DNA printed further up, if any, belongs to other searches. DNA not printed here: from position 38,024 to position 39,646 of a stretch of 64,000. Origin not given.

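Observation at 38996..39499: BchX (chlorophyllide reductase Fe protein) carries a ~165-aa C-terminal extension ending in a sigma-70 region-4-like helix-turn-helix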

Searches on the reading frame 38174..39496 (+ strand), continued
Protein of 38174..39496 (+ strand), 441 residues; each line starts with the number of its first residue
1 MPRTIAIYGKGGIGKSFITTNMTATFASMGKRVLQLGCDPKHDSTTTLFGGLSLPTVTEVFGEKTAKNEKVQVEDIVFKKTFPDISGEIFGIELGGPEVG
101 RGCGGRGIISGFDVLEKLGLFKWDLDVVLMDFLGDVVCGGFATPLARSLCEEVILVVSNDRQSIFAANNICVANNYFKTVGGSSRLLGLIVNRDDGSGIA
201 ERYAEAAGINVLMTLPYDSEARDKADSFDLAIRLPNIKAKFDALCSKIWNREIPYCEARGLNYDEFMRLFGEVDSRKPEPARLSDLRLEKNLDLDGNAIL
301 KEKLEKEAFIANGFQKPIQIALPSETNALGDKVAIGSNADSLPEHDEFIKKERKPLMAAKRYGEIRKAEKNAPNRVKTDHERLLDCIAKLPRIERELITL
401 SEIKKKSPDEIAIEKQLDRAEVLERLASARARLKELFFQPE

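Call 28: search_protein_families(library=pfam, proteins=[P0125, P0127, P0128, P0130, P0131, P0124, P0126, P0138, P0139, P0022], max_evalue=0.01)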
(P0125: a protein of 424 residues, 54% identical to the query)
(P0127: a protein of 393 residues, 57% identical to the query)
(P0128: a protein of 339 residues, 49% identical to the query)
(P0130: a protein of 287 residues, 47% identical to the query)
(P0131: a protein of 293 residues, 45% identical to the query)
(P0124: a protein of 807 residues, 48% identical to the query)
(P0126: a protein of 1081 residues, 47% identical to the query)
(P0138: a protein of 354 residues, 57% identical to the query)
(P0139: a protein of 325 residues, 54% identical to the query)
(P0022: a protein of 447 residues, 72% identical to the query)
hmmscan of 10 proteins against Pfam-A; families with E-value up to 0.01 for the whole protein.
P0125 (424 aa): 4 families
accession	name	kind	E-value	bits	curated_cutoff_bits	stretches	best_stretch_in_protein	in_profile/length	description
PF00142.24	Fer4_NifH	-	2.1e-66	224.6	25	1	4-227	2-218/271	4Fe-4S iron sulfur cluster binding proteins, NifH/frxC family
PF01656.29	CbiA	-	3.1e-09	37.3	25.4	1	6-228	3-120/125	CobQ/CobB/MinD/ParA nucleotide binding domain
PF10609.15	ParA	-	6.8e-06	26.1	27.1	0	6-36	8-38/246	NUBPL iron-transfer P-loop NTPase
PF03799.20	FtsQ_DivIB_C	-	0.0012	20.2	21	1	355-416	51-114/114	Cell division protein FtsQ/DivIB, C-terminal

P0127 (393 aa): 7 families
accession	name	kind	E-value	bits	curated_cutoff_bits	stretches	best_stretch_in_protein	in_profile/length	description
PF00142.24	Fer4_NifH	-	4.5e-68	230.1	25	1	5-254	2-248/271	4Fe-4S iron sulfur cluster binding proteins, NifH/frxC family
PF01656.29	CbiA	-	8.8e-09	35.8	25.4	1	7-223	3-115/125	CobQ/CobB/MinD/ParA nucleotide binding domain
PF10609.15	ParA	-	1.1e-06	28.7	27.1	1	6-50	7-51/246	NUBPL iron-transfer P-loop NTPase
PF13614.12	AAA_31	-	5.5e-05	23.6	27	1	10-46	9-45/177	AAA domain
PF13500.12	AAA_26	-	7e-05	23.2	27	1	147-223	123-194/198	AAA domain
PF02374.21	ArsA_ATPase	-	0.0003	20.6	24.3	1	4-44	2-42/305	Anion-transporting ATPase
PF13191.12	AAA_16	-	0.0038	18.2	32.6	0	4-41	25-62/167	AAA ATPase domain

P0128 (339 aa): 11 families
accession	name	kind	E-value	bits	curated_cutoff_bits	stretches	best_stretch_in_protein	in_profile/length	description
PF00142.24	Fer4_NifH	-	5.5e-99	331.5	25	1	42-303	1-266/271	4Fe-4S iron sulfur cluster binding proteins, NifH/frxC family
PF01656.29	CbiA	-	6.1e-15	55.7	25.4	1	43-260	1-121/125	CobQ/CobB/MinD/ParA nucleotide binding domain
PF13614.12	AAA_31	-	1.7e-09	38.3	27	1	42-86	2-47/177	AAA domain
PF10609.15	ParA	-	5.6e-08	32.9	27.1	1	42-282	5-245/246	NUBPL iron-transfer P-loop NTPase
PF13500.12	AAA_26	-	7e-06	26.5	27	1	179-256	124-196/198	AAA domain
PF02374.21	ArsA_ATPase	-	7e-06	25.9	24.3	1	42-80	2-40/305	Anion-transporting ATPase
PF03308.22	MeaB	-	0.00016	21.2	23.1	1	40-84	32-76/273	Methylmalonyl Co-A mutase-associated GTPase MeaB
PF00448.28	SRP54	-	0.00095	19.3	22.7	1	42-78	2-38/196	SRP54-type protein, GTPase domain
PF13401.12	AAA_22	-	0.0022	18.8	27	1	39-86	3-50/130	AAA domain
PF13481.12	AAA_25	-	0.0033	17.5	27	1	42-74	34-65/195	AAA domain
PF25199.1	nSTAND_NTPase5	-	0.0045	17.3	34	1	27-75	28-76/145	Novel STAND NTPase 5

P0130 (287 aa): 7 families
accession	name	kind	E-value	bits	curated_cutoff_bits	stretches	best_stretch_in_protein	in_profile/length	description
PF00142.24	Fer4_NifH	-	9.1e-78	261.9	25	1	8-270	4-267/271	4Fe-4S iron sulfur cluster binding proteins, NifH/frxC family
PF01656.29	CbiA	-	3.3e-13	50.1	25.4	1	8-226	3-120/125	CobQ/CobB/MinD/ParA nucleotide binding domain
PF13614.12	AAA_31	-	2.5e-05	24.7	27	1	12-49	10-47/177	AAA domain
PF13500.12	AAA_26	-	5.3e-05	23.6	27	1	145-222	123-195/198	AAA domain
PF10609.15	ParA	-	0.00036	20.5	27.1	0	8-35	7-35/246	NUBPL iron-transfer P-loop NTPase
PF13481.12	AAA_25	-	0.0033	17.5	27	1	3-46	32-74/195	AAA domain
PF25201.1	nSTAND6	-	0.0074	16.8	27.7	0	2-47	16-61/148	Novel STAND NTPase 6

P0131 (293 aa): 8 families
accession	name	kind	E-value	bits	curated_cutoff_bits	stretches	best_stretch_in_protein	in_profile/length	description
PF00142.24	Fer4_NifH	-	3.7e-70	236.9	25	1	4-266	1-267/271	4Fe-4S iron sulfur cluster binding proteins, NifH/frxC family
PF01656.29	CbiA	-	5.1e-09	36.6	25.4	1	6-216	2-113/125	CobQ/CobB/MinD/ParA nucleotide binding domain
PF13614.12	AAA_31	-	1.1e-05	25.9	27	1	4-48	2-47/177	AAA domain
PF02374.21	ArsA_ATPase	-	1.4e-05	24.9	24.3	1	4-44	2-42/305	Anion-transporting ATPase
PF10609.15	ParA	-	3.2e-05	23.9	27.1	0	5-35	5-36/246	NUBPL iron-transfer P-loop NTPase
PF13500.12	AAA_26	-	0.0011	19.4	27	1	142-217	123-193/198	AAA domain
PF13191.12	AAA_16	-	0.0026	18.7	32.6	1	4-56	25-80/167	AAA ATPase domain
PF13481.12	AAA_25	-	0.0052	16.9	27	0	3-36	33-65/195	AAA domain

P0124 (807 aa): 21 families
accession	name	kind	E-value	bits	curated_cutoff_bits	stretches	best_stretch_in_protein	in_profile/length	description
PF00142.24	Fer4_NifH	-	5.4e-163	541.4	25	3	357-603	1-248/271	4Fe-4S iron sulfur cluster binding proteins, NifH/frxC family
PF01656.29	CbiA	-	4.3e-21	75.6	25.4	2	14-259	4-123/125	CobQ/CobB/MinD/ParA nucleotide binding domain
PF13614.12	AAA_31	-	1.2e-17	64.9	27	2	16-68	9-62/177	AAA domain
PF02374.21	ArsA_ATPase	-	1.5e-13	51.1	24.3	2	14-50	6-42/305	Anion-transporting ATPase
PF10609.15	ParA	-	1.9e-12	47.6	27.1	2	14-58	9-53/246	NUBPL iron-transfer P-loop NTPase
PF13479.12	AAA_24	-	5.2e-08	33.4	27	0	8-33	1-23/195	AAA domain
PF13191.12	AAA_16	-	6.6e-08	33.7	32.6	1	350-417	18-88/167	AAA ATPase domain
PF09140.17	MipZ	-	2.5e-07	30.7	20.7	0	364-407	9-52/262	ATPase MipZ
PF20720.3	nSTAND3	-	3.5e-07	30.5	27.2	0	11-48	19-55/155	Novel STAND NTPase 3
PF00931.28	NB-ARC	-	5.5e-07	29.5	23.5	1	353-379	15-41/248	NB-ARC domain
PF25201.1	nSTAND6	-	1.5e-06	28.8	27.7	0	11-55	20-64/148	Novel STAND NTPase 6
PF03308.22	MeaB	-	2.2e-06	27.3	23.1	0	351-397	28-74/273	Methylmalonyl Co-A mutase-associated GTPase MeaB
PF13481.12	AAA_25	-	4.6e-06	26.8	27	0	13-42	37-65/195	AAA domain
PF24883.2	NPHP3_N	-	9.3e-06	26.4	24.8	0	352-400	18-66/164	Nephrocystin 3, N-terminal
PF06564.18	CBP_BcsQ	-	3e-05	24.1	21.3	0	17-47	10-40/234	Cellulose biosynthesis protein BcsQ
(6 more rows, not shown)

P0126 (1081 aa): 22 families
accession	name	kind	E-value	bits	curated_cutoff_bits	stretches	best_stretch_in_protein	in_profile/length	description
PF00142.24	Fer4_NifH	-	1.5e-160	533.4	25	3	335-593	2-261/271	4Fe-4S iron sulfur cluster binding proteins, NifH/frxC family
PF00148.24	Oxidored_nitro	-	4.1e-49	167.9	28.6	1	659-1022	1-349/399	Nitrogenase component 1 type Oxidoreductase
PF01656.29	CbiA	-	7.6e-23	81.3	25.4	2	14-260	4-124/125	CobQ/CobB/MinD/ParA nucleotide binding domain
PF13614.12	AAA_31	-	4.6e-17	63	27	2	340-378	9-47/177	AAA domain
PF10609.15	ParA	-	3.6e-14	53.2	27.1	2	339-365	10-36/246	NUBPL iron-transfer P-loop NTPase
PF02374.21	ArsA_ATPase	-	1.6e-12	47.7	24.3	2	14-50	6-42/305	Anion-transporting ATPase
PF03308.22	MeaB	-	1.3e-08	34.6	23.1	1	324-376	24-76/273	Methylmalonyl Co-A mutase-associated GTPase MeaB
PF09140.17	MipZ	-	1.9e-08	34.4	20.7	1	341-383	9-51/262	ATPase MipZ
PF20720.3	nSTAND3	-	3.3e-07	30.6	27.2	0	320-372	4-55/155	Novel STAND NTPase 3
PF13479.12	AAA_24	-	4.9e-07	30.2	27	0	9-31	2-24/195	AAA domain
PF13481.12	AAA_25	-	1.5e-06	28.5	27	0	12-42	36-65/195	AAA domain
PF13191.12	AAA_16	-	1.6e-06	29.1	32.6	1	327-389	18-83/167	AAA ATPase domain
PF00931.28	NB-ARC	-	1.4e-05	24.9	23.5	0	331-354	16-39/248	NB-ARC domain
PF25201.1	nSTAND6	-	2.4e-05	24.8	27.7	0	11-55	20-64/148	Novel STAND NTPase 6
PF06564.18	CBP_BcsQ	-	2.7e-05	24.2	21.3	0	17-47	10-40/234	Cellulose biosynthesis protein BcsQ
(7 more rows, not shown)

P0138 (354 aa): 10 families
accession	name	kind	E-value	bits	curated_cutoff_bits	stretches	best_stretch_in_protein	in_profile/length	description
PF00142.24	Fer4_NifH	-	4.1e-83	279.4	25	1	19-205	1-188/271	4Fe-4S iron sulfur cluster binding proteins, NifH/frxC family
PF01656.29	CbiA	-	2.8e-12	47.1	25.4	1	20-208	1-87/125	CobQ/CobB/MinD/ParA nucleotide binding domain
PF13614.12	AAA_31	-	1.1e-09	38.9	27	1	19-64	2-48/177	AAA domain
PF02374.21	ArsA_ATPase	-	6.2e-06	26.1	24.3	1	19-57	2-40/305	Anion-transporting ATPase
PF10609.15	ParA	-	4.1e-05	23.6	27.1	1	20-63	6-49/246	NUBPL iron-transfer P-loop NTPase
PF03308.22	MeaB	-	0.00026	20.5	23.1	1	17-61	32-76/273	Methylmalonyl Co-A mutase-associated GTPase MeaB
PF00448.28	SRP54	-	0.0019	18.3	22.7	1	19-55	2-38/196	SRP54-type protein, GTPase domain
PF13481.12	AAA_25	-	0.0038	17.3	27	1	19-51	34-65/195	AAA domain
PF13401.12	AAA_22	-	0.0047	17.7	27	0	17-63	4-50/130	AAA domain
PF25199.1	nSTAND_NTPase5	-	0.0055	17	34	1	11-52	34-76/145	Novel STAND NTPase 5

P0139 (325 aa): 7 families
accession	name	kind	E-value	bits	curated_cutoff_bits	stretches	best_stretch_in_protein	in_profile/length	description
PF00142.24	Fer4_NifH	-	7.1e-67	226.2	25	1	8-226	2-219/271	4Fe-4S iron sulfur cluster binding proteins, NifH/frxC family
PF01656.29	CbiA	-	5.1e-07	30.1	25.4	1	11-222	4-113/125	CobQ/CobB/MinD/ParA nucleotide binding domain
PF10609.15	ParA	-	0.00018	21.5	27.1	0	8-43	6-41/246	NUBPL iron-transfer P-loop NTPase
PF02374.21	ArsA_ATPase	-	0.0026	17.5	24.3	1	9-47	4-42/305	Anion-transporting ATPase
PF13614.12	AAA_31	-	0.0027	18.1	27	1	13-48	9-44/177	AAA domain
PF13500.12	AAA_26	-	0.0036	17.6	27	1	148-220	126-193/198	AAA domain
PF24883.2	NPHP3_N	-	0.0056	17.3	24.8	1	6-45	22-61/164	Nephrocystin 3, N-terminal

P0022 (447 aa): 6 families
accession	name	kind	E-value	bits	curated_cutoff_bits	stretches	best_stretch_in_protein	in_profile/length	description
PF00142.24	Fer4_NifH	-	3.1e-73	247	25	1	4-226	1-218/271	4Fe-4S iron sulfur cluster binding proteins, NifH/frxC family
PF08281.18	Sigma70_r4_2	-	5.9e-11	42.3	25.7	1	385-437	2-54/54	Sigma-70, region 4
PF01656.29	CbiA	-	4.5e-09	36.8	25.4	1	7-224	3-117/125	CobQ/CobB/MinD/ParA nucleotide binding domain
PF13614.12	AAA_31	-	1.2e-06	29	27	1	4-78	2-73/177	AAA domain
PF02374.21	ArsA_ATPase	-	0.00045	20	24.3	1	4-44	2-42/305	Anion-transporting ATPase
PF10609.15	ParA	-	0.0018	18.2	27.1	1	8-40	9-41/246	NUBPL iron-transfer P-loop NTPase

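Call 29: list_cluster_members(proteins=[P0125, P0127, P0130, P0131, P0139, P0128, P0122, P0032, P0023])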
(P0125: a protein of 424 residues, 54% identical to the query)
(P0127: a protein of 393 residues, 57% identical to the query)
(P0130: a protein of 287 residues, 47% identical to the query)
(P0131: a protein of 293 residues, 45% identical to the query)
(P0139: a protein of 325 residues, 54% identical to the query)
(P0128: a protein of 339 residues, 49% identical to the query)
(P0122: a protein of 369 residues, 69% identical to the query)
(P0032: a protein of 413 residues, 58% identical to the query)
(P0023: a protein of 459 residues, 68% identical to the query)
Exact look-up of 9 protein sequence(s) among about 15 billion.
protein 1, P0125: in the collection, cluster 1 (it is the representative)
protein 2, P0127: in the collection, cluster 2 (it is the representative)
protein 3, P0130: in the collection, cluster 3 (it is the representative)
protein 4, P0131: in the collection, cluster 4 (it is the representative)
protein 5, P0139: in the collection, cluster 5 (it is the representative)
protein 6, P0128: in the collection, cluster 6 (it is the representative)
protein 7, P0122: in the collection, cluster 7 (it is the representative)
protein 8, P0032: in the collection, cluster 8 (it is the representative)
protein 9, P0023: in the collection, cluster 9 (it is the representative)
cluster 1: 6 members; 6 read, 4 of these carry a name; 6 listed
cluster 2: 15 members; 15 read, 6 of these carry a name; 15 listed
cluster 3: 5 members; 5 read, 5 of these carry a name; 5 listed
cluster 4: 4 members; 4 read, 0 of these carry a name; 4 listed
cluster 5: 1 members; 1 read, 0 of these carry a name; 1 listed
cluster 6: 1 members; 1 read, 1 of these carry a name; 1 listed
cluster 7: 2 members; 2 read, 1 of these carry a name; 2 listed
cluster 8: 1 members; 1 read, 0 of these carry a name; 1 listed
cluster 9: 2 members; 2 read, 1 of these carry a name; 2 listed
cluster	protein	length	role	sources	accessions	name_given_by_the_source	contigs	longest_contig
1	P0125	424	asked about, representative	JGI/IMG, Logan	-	chlorophyllide a reductase subunit X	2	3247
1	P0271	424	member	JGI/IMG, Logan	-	chlorophyllide a reductase subunit X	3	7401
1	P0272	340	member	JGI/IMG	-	chlorophyllide a reductase subunit X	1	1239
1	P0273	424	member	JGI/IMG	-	chlorophyllide a reductase subunit X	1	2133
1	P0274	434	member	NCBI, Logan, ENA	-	-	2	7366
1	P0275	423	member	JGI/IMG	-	-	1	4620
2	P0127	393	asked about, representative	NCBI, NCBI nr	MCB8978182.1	MAG: chlorophyllide a reductase iron protein subunit X [Ardenticatenaceae bacterium] | chlorophyllide a reductase iron protein subunit X [Ardenticatenaceae bacterium]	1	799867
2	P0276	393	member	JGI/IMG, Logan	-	chlorophyllide a reductase subunit X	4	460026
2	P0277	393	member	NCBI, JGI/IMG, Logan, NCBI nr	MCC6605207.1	MAG: chlorophyllide a reductase iron protein subunit X [Anaerolineae bacterium] | chlorophyllide a reductase subunit X | chlorophyllide a reductase iron protein subunit X [Anaerolineae bacterium]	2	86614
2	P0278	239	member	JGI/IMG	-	chlorophyllide a reductase subunit X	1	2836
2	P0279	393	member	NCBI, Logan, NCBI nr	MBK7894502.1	MAG: chlorophyllide a reductase iron protein subunit X [Anaerolineaceae bacterium] | chlorophyllide a reductase iron protein subunit X [Anaerolineaceae bacterium]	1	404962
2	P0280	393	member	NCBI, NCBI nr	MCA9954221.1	MAG: chlorophyllide a reductase iron protein subunit X [Anaerolineales bacterium] | chlorophyllide a reductase iron protein subunit X [Anaerolineales bacterium]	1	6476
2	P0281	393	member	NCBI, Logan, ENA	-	-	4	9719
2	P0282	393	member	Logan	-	-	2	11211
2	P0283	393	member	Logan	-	-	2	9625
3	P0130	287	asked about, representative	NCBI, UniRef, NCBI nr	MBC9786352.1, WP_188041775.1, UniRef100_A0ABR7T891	chlorophyllide a reductase iron protein subunit X [Heliobacterium chlorum] | nitrogenase n=1 Tax=Heliobacterium chlorum TaxID=2698 RepID=A0ABR7T891_HELCL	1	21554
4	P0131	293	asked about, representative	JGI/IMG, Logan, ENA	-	-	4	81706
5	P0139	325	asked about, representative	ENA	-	-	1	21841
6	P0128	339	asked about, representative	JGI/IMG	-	chlorophyllide a reductase subunit X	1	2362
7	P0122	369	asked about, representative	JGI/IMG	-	chlorophyllide a reductase subunit X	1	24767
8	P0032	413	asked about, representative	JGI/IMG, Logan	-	-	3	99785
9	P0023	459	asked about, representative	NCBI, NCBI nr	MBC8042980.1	MAG: chlorophyllide a reductase iron protein subunit X [Rhizobacter sp.] | chlorophyllide a reductase iron protein subunit X [Chlorobiales bacterium]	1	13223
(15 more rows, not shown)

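Call 32: search_protein_families(library=pfam, alignment_id=A2, max_evalue=0.001)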
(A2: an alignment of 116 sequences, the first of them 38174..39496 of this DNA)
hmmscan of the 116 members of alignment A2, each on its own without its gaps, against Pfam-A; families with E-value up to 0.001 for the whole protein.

A. member 1, window:38174-39496:+ (441 aa): 6 families
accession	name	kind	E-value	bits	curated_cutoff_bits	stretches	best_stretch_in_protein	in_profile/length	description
PF00142.24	Fer4_NifH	-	1e-74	251.9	25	1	3-227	1-220/271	4Fe-4S iron sulfur cluster binding proteins, NifH/frxC family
PF01656.29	CbiA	-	3.8e-10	40.2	25.4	1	6-223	3-117/125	CobQ/CobB/MinD/ParA nucleotide binding domain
PF13614.12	AAA_31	-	1.4e-06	28.8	27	1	3-80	2-76/177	AAA domain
PF10609.15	ParA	-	7e-06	26.1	27.1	1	8-50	10-52/246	NUBPL iron-transfer P-loop NTPase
PF08281.18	Sigma70_r4_2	-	1.7e-05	24.8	25.7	1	381-433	2-54/54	Sigma-70, region 4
PF02374.21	ArsA_ATPase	-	0.00026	20.8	24.3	1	3-43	2-42/305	Anion-transporting ATPase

B. families by the number of members that match (of 116 scanned): 8 families
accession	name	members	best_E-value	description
PF00142.24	Fer4_NifH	116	4.9e-77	4Fe-4S iron sulfur cluster binding proteins, NifH/frxC family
PF08281.18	Sigma70_r4_2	116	2.3e-14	Sigma-70, region 4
PF01656.29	CbiA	116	8.6e-12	CobQ/CobB/MinD/ParA nucleotide binding domain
PF13614.12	AAA_31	116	2.8e-08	AAA domain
PF10609.15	ParA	112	2.5e-06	NUBPL iron-transfer P-loop NTPase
PF02374.21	ArsA_ATPase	82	2.3e-05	Anion-transporting ATPase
PF04545.22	Sigma70_r4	19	8.5e-07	Sigma-70, region 4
PF13500.12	AAA_26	1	0.00021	AAA domain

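Call 37: predict_structure(alignment_id=A2)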
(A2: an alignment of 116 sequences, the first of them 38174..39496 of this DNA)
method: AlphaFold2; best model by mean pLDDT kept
length: 441 residues; sequences in the alignment: 116
mean_pLDDT: 77.9   pTM: 0.61
mean pLDDT of the five models: 77.9, 77.3, 77.0, 76.1, 75.6
residues with pLDDT >= 90: 142; 70-90: 183; 50-70: 60; < 50: 56
segments of 3 or more residues with pLDDT < 50: 97-103, 136-138, 316-323, 342-375
pLDDT, mean of each block of 10 residues (from residue 1): 82 69 92 83 70 84 90 91 85 64 57 85 89 58 77 91 88 86 91 90 95 89 73 83 96 93 91 85 75 74 81 53 52 54 42 35 31 55 88 93 93 94 95 87 52
secondary structure, 60 per line:
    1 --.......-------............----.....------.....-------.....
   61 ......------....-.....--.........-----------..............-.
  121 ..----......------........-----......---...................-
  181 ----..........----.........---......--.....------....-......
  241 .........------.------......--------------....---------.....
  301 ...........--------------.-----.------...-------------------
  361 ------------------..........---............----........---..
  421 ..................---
elements in order: E3-9 H17-28 E33-37 H44-48 H57-66 H73-76 E78-82 E85-93 H105-118 E127-132 H139-146 E152-157 H161-179 E185-194 H199-207 E211-216 H219-223 H230-233 H235-249 H263-268 H283-286 H296-311 H379-388 H392-403 H408-415 H419-438
